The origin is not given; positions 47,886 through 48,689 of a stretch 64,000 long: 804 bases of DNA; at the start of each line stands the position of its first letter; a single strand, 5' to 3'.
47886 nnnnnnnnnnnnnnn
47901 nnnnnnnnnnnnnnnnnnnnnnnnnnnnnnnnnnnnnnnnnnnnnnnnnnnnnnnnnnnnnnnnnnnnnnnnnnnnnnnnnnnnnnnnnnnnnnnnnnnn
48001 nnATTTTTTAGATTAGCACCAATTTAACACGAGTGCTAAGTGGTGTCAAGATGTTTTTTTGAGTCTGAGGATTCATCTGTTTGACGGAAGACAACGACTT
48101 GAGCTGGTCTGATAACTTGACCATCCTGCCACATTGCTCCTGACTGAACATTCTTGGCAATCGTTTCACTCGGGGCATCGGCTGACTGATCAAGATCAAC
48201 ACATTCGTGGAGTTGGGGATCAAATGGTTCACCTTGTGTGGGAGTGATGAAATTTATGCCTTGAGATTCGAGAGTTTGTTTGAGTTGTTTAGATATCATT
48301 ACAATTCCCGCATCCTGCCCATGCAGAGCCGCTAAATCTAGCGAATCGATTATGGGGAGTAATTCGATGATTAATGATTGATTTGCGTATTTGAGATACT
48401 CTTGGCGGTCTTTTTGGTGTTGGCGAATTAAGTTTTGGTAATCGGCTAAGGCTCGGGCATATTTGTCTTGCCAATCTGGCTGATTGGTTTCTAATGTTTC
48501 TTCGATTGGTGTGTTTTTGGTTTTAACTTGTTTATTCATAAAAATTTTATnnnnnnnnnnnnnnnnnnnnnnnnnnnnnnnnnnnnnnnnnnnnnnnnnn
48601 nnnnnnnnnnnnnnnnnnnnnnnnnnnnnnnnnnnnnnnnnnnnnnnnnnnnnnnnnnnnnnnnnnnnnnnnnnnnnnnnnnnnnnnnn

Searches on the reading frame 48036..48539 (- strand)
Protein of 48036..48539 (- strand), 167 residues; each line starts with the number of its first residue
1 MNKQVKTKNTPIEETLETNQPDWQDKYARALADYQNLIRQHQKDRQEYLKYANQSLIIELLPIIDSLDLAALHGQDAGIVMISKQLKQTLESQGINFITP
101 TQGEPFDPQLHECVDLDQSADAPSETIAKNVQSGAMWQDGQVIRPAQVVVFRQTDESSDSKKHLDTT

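Call 73: search_protein_families(library=pfam, proteins=[window:48036-48539:-], max_evalue=0.00001)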
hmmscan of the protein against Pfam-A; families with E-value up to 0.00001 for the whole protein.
window:48036-48539:- (167 aa): 1 family
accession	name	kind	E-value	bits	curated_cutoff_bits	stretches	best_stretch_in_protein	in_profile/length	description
PF01025.24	GrpE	-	4.5e-33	114.7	25.8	1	13-150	20-163/165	GrpE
